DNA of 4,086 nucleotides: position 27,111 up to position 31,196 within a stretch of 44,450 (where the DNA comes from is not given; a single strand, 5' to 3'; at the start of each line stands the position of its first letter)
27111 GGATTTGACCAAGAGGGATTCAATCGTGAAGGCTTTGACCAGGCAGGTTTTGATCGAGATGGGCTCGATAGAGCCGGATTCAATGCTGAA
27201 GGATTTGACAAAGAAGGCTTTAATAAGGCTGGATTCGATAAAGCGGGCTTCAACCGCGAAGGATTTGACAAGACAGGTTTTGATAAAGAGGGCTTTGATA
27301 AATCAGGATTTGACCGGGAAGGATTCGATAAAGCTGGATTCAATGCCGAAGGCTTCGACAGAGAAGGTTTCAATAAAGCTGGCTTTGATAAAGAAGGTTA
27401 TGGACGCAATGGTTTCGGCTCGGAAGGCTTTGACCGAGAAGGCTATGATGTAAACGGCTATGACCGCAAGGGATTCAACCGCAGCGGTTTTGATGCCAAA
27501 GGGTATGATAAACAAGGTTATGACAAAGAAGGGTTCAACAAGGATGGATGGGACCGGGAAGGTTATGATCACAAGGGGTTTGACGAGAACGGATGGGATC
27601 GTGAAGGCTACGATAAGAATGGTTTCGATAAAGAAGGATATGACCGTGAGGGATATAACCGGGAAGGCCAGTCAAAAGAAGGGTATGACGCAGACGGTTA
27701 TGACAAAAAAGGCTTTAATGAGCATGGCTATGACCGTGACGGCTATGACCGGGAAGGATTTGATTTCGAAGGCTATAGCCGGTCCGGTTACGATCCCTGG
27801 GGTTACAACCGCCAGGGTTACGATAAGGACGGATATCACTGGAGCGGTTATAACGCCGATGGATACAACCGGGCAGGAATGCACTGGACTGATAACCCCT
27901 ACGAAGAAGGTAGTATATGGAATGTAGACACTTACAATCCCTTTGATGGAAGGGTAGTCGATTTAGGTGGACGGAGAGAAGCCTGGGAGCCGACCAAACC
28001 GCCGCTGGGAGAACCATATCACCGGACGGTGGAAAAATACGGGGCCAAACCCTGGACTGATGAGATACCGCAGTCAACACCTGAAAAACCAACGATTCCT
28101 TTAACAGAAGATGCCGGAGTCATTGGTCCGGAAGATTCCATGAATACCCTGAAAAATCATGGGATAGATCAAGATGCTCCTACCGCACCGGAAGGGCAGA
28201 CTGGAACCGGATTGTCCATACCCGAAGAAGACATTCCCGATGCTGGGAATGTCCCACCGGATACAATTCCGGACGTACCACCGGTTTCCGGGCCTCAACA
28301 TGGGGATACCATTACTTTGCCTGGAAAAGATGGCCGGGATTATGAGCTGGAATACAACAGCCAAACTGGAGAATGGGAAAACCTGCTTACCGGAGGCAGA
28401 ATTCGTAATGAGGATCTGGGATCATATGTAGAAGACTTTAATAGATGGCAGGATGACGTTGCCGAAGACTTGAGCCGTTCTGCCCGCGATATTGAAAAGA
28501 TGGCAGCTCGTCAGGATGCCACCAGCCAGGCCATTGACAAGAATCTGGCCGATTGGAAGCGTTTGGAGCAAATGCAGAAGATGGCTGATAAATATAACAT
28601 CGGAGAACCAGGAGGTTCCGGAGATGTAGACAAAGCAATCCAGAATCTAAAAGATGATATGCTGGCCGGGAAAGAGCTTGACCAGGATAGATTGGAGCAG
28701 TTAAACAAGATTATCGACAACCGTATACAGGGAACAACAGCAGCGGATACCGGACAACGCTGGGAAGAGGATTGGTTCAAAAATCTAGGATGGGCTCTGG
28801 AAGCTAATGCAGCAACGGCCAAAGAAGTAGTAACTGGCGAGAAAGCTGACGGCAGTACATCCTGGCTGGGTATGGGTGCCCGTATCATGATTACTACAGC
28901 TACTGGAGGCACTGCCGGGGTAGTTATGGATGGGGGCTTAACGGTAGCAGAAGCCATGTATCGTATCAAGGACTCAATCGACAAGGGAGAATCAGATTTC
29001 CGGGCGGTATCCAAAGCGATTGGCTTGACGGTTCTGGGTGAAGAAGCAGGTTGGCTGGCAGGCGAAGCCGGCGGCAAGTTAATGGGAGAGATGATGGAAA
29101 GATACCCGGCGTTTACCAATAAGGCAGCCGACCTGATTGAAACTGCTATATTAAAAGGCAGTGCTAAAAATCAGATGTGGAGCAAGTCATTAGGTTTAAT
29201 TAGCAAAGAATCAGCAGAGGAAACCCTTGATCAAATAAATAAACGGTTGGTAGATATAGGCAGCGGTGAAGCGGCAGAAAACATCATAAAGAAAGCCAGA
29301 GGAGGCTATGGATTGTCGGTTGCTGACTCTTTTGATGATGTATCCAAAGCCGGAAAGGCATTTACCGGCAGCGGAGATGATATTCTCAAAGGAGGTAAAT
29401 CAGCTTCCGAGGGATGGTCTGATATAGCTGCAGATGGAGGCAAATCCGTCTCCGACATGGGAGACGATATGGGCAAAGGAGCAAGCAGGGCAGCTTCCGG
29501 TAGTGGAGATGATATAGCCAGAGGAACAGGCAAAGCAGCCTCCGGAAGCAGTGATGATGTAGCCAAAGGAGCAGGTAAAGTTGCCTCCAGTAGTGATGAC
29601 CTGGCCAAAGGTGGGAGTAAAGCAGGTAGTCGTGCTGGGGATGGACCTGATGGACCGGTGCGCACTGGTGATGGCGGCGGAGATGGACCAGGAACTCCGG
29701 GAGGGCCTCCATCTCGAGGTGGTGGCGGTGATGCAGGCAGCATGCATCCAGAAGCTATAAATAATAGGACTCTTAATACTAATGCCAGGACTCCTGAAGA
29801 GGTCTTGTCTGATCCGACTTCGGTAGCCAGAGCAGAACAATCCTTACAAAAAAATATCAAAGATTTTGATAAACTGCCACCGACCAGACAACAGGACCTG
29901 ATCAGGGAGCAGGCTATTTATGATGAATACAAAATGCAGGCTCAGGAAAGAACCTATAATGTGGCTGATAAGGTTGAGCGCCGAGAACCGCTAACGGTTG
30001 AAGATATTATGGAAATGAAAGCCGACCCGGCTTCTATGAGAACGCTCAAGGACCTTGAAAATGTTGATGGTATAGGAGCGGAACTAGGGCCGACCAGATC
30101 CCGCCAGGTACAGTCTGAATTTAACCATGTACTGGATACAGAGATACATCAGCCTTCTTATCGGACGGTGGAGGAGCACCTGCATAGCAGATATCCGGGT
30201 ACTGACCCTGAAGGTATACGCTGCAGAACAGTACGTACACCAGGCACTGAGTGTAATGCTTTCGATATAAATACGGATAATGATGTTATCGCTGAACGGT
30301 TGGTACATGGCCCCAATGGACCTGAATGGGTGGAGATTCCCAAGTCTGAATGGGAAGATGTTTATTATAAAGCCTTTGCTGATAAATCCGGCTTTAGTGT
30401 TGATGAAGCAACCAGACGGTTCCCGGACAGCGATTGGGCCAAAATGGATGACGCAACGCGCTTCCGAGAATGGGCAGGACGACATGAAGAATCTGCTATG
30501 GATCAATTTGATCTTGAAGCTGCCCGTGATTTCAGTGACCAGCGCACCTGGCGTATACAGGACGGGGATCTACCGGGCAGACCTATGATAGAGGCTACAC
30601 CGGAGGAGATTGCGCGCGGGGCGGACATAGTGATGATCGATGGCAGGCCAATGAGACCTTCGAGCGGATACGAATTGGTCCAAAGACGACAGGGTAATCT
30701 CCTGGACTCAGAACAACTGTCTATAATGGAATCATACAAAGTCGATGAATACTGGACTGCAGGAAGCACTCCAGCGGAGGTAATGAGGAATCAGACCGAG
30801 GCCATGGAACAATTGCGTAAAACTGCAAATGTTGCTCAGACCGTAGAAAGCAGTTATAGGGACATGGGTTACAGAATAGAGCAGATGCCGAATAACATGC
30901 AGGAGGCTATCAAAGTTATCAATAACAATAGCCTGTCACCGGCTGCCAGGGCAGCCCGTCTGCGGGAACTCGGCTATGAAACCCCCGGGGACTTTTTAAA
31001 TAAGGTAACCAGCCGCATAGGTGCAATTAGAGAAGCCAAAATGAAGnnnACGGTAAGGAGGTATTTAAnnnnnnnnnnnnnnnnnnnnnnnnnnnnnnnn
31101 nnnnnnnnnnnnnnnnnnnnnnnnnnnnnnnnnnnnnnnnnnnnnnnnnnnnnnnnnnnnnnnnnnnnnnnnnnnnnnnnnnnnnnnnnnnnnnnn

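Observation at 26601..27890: About 86 uninterrupted G-[FYW]-[DN]-x-x pentads organised as 120-bp higher-order DNA repeats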

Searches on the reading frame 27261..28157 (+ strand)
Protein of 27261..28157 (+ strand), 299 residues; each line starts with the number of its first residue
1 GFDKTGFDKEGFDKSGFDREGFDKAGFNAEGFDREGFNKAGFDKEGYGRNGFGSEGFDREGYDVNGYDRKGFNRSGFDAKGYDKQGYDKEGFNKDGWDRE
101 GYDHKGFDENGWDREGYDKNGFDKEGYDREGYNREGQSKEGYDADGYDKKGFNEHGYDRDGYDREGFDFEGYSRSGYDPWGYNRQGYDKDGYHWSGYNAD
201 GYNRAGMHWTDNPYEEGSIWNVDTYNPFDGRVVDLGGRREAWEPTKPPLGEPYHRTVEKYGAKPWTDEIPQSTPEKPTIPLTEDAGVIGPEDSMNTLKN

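Call 36: predict_structure(alignment_id=A1)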
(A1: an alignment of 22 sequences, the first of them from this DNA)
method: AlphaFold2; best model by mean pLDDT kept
length: 299 residues; sequences in the alignment: 22
mean_pLDDT: 73.7   pTM: 0.46
mean pLDDT of the five models: 73.7, 72.8, 72.5, 71.7, 70.7
residues with pLDDT >= 90: 133; 70-90: 64; 50-70: 14; < 50: 88
segments of 3 or more residues with pLDDT < 50: 212-299
pLDDT, mean of each block of 10 residues (from residue 1): 87 93 94 95 94 95 95 95 96 96 96 96 95 91 90 87 81 80 77 69 68 39 42 36 36 44 37 34 31 37
secondary structure, 60 per line:
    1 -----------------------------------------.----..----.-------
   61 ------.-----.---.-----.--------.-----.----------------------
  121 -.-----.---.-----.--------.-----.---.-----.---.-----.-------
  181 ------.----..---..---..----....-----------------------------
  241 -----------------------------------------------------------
elements in order:

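Call 39: fold_search(model_id=the predicted structure, library=pdb)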
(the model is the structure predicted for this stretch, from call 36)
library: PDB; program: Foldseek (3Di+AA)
matches with E <= 10: 0; with E <= 0.001: 0
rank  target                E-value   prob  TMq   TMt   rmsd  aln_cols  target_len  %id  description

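Call 63: fold_search(model_id=the predicted structure, library=viral)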
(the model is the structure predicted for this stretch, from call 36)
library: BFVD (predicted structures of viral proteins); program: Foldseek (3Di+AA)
matches with E <= 10: 1; with E <= 0.001: 0
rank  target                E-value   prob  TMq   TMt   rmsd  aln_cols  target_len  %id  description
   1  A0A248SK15            1.3e+00  0.91  0.08  0.14   0.6        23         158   61  (no name in the UniProt tables at hand)

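Call 64: find_related_loci(query=A1, collection=genome_contigs, flank=10000)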
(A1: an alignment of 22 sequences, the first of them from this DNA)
Query A1 (299 aa) in genome_contigs; peptide patterns used: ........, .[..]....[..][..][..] (x = any residue, [..] = any of these).
78 stretches matched a pattern; 59 encode a relative of the query (tblastn E <= 1e-3); 58 distinct loci.
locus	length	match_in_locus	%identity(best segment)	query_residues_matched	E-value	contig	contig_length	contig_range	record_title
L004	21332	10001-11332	93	1-299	0e+0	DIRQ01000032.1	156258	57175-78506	MAG TPA_asm: Syntrophomonas sp. UBA5432 UBA5432_contig_580, whole genome shotgun sequence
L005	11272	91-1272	93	1-299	0e+0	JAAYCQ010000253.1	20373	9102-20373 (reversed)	MAG: Syntrophomonadaceae bacterium isolate AS06rmzACSIP_469 629660_AS06, whole genome shotgun sequence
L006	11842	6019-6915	84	1-299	2e-168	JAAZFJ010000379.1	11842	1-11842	MAG: Syntrophomonadaceae bacterium isolate AS10tlH2TH_207 328024_AS10, whole genome shotgun sequence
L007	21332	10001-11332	84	1-299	3e-168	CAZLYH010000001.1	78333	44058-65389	MAG TPA_asm: uncultured Syntrophomonadaceae bacterium isolate binchicken_co152_286 genome assembly, contig: NODE_358_len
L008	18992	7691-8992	86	1-299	8e-168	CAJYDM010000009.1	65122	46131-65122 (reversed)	MAG: Syntrophomonas sp. DTU019 isolate UFZ-1H11 genome assembly, contig: 9, whole genome shotgun sequence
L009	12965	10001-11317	82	1-299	2e-164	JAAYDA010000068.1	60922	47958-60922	MAG: Syntrophomonadaceae bacterium isolate AS06rmzACSIP_514 653391_AS06, whole genome shotgun sequence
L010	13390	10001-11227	82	1-299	2e-162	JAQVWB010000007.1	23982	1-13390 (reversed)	MAG: Syntrophomonadaceae bacterium isolate STF1_93 NODE_4867_length_23982_cov_2.890170_Sandtown_F1, whole genome shotgun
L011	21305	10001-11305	82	1-299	7e-161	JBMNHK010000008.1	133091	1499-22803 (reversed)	MAG: Pelotomaculum sp. isolate SBF912LR0HQ0124 contig_58710, whole genome shotgun sequence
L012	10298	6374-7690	80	1-299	7e-160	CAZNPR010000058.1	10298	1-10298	MAG TPA_asm: uncultured Syntrophomonas sp. isolate SRP192927_co1_578 genome assembly, contig: NODE_15879_length_10298_co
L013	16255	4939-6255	80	1-299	1e-158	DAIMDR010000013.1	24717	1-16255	MAG TPA_asm: Syntrophomonadaceae bacterium isolate CTOTU19814 NODE_1860_length_24717_cov_9.545779, whole genome shotgun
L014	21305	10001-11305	78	1-299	4e-154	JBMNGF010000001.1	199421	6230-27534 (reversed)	MAG: Syntrophaceticus sp. isolate SBF912LR0HQ0155 contig_10391, whole genome shotgun sequence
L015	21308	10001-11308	77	1-299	9e-153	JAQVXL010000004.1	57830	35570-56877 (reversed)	MAG: Desulfotomaculaceae bacterium isolate STF2_125 NODE_1002_length_57830_cov_8.505572_Sandtown_F2, whole genome shotgu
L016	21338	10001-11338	76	1-299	6e-152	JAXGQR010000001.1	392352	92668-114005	MAG: Dehalobacterium sp. isolate AnMBR.bin330 bin330_1, whole genome shotgun sequence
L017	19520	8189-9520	76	1-299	4e-150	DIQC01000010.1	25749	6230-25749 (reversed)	MAG TPA_asm: Thermacetogenium sp. UBA5472 UBA5472_contig_16712, whole genome shotgun sequence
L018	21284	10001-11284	76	1-299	4e-146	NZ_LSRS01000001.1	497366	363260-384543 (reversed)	Sporotomaculum syntrophicum strain FB SPSYN_contig000001, whole genome shotgun sequence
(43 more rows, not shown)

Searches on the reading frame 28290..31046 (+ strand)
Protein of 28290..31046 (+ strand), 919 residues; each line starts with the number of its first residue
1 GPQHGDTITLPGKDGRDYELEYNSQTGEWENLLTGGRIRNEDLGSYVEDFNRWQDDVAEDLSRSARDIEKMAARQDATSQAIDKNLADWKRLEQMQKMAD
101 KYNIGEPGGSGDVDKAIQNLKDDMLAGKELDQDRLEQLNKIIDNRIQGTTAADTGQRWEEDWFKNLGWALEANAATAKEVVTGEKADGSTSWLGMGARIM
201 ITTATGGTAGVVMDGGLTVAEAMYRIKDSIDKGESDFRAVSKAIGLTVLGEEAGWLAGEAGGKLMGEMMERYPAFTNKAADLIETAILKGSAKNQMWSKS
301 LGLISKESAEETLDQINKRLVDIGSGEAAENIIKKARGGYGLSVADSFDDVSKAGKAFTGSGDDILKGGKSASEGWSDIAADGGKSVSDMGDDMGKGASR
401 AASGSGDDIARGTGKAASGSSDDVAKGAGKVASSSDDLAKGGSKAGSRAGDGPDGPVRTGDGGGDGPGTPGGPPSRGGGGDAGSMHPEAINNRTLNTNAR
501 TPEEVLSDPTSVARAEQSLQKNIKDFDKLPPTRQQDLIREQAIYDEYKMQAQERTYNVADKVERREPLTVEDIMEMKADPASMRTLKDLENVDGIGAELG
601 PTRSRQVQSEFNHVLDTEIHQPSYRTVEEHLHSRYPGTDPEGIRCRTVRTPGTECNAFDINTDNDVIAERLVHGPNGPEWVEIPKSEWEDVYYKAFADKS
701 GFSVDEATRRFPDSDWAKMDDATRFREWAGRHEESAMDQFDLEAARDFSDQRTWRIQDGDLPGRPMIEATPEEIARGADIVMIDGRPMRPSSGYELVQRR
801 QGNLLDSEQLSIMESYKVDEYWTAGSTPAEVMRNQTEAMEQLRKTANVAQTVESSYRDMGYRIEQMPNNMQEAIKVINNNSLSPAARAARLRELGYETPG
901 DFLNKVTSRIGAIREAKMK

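Call 55: predict_structure(alignment_id=A2)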
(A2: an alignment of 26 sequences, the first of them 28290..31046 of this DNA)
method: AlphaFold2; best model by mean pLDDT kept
length: 919 residues; sequences in the alignment: 26
mean_pLDDT: 58.3   pTM: 0.45
mean pLDDT of the five models: 58.3, 57.5, 56.1, 54.7, 54.4
residues with pLDDT >= 90: 109; 70-90: 264; 50-70: 160; < 50: 386
segments of 3 or more residues with pLDDT < 50: 60-79, 125-127, 150-305, 307-309, 348-497, 745-764, 792-808, 917-919
pLDDT, mean of each block of 10 residues (from residue 1): 75 65 80 67 76 57 44 43 60 73 60 72 56 73 61 36 27 30 34 30 24 23 32 32 27 24 28 29 39 42 42 56 53 59 52 30 26 23 29 30 25 25 28 30 29 30 31 29 29 44 87 92 86 90 90 90 91 90 88 78 91 94 95 82 79 67 80 63 80 96 89 86 91 76 47 29 52 68 61 43 44 65 75 85 79 66 80 90 90 85 78 53
secondary structure, 60 per line:
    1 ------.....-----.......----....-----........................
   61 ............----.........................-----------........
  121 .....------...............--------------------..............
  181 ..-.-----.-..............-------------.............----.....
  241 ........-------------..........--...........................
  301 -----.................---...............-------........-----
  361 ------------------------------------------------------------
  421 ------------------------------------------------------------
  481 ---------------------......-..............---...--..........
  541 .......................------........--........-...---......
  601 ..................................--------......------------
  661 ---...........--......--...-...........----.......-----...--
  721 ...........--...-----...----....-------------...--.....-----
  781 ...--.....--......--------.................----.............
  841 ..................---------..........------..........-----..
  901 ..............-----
elements in order (helices of 4 or more, strands of 3 or more residues): E7-11 E17-23 E28-31 E37-39 H40-72 H77-101 H113-125 H132-146 H167-182 H192-205 H219-231 H236-248 H262-271 H274-300 H306-322 H326-340 H348-355 H502-507 H509-522 H531-563 H570-577 H580-587 H595-634 E643-648 E664-674 E677-682 H689-699 H704-710 H721-731 E734-736 H749-752 E766-768 H771-775 E781-783 E786-790 H793-798 H807-823 H828-858 H868-877 H884-893 H899-914

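Call 57: fold_search(model_id=the predicted structure, library=pdb)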
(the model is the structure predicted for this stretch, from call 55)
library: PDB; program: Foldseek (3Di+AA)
matches with E <= 10: 57; with E <= 0.001: 0
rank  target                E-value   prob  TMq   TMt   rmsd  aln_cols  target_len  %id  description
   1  9mg8_B                8.0e-01  0.07  0.07  0.14  24.6       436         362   10  Crystal Structure of b-iTHR-110 (released 2025-12-17)
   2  5b86_B                1.8e+00  0.04  0.08  0.11  30.5       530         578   11  Crystal structure of M-Sec (released 2016-10-12)
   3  6yx5_B                2.0e+00  0.11  0.15  0.28  12.8       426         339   12  Structure of DrrA from Legionella pneumophilia in complex with human Rab8a (released 2020-12-23)
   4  7ue2_A                2.2e+00  0.06  0.08  0.18  21.9       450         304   11  Crystal structure of designed helical repeat protein RPB_PLP3_R6 bound to PLPx6 peptide (released 2023-03-29)
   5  4n5c_F                2.5e+00  0.05  0.07  0.09  21.5       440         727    9  Crystal structure of Ypp1 (released 2014-01-22)
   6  8s8e_o                2.7e+00  0.04  0.07  0.12  24.3       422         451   10  Structure of a yeast 48S-AUC preinitiation complex in closed conformation (model py48S-AUC-3.1) (released 2024-09-11)
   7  3jap_o                3.1e+00  0.03  0.08  0.12  24.8       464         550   11  Structure of a partial yeast 48S preinitiation complex in closed conformation (released 2015-08-12)
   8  9kkf_3a               3.1e+00  0.03  0.07  0.10  24.5       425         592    9  Structure of the human 40S ribosome complexed with HCV IRES and eIF3 (released 2025-12-03)
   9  9og0_C                3.7e+00  0.02  0.07  0.09  21.7       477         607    9  Cryo-EM structure of OS9-SEL1L-HRD1 dimer (released 2025-07-30)
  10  9d01                  4.1e+00  0.02  0.07  0.13  26.4       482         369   12  Crystal Structure of a-iTHR-201 (released 2025-12-10)
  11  8wqa_A                4.1e+00  0.01  0.06  0.07  30.6       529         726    8  Cryo-EM structure of CUL2-RBX1-ELOB-ELOC-FEM1B bound with the C-degron of CCDC89 (conformation 1) (released 2024-04-03)
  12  4ojj_C                4.5e+00  0.02  0.06  0.14  22.1       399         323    8  Structure of C-terminal domain from S. cerevisiae Pat1 decapping activator (Space group : P212121) (released 2014-10-08)
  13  4hgv_C                4.9e+00  0.01  0.06  0.11  27.0       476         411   10  Crystal structure of a fumarate hydratase (released 2012-10-31)
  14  7b9v_S                5.1e+00  0.08  0.08  0.12  27.2       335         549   12  Yeast C complex spliceosome at 2.8 Angstrom resolution with Prp18/Slu7 bound (released 2021-03-10)
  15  8iuf_4H               5.6e+00  0.03  0.05  0.15  16.7       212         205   14  Cryo-EM structure of Euglena gracilis super-complex I+III2+IV, composite (released 2024-02-28)
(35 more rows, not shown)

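Call 81: search_solved_structures(query=A2, max_evalue=1)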
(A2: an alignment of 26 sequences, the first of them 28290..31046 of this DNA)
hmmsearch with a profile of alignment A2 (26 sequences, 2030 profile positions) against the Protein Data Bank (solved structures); distinct sequences matched with E-value up to 1: 7.
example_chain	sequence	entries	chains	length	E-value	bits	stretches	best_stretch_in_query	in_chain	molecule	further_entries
7muc_AG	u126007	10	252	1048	1.6e-24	88.6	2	609-839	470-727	IcmE protein | IcmE (DotG)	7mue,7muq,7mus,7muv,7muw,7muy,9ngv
9ngw_A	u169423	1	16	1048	1.6e-24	88.6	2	609-839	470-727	IcmE (DotG)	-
7ong_A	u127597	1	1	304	0.02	15.3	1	656-789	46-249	SAKe6BE-L1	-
5cwd_A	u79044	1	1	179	0.038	14.4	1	1479-1625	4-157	Designed helical repeat protein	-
6zz5_AAA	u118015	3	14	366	0.13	12.5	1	386-453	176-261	SmhB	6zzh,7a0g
5cwf_A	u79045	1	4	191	0.49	10.7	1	1483-1624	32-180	Designed helical repeat protein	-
6w2v_A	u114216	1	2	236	0.76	10.1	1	1484-1613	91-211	Junction 23 DHR14-DHR18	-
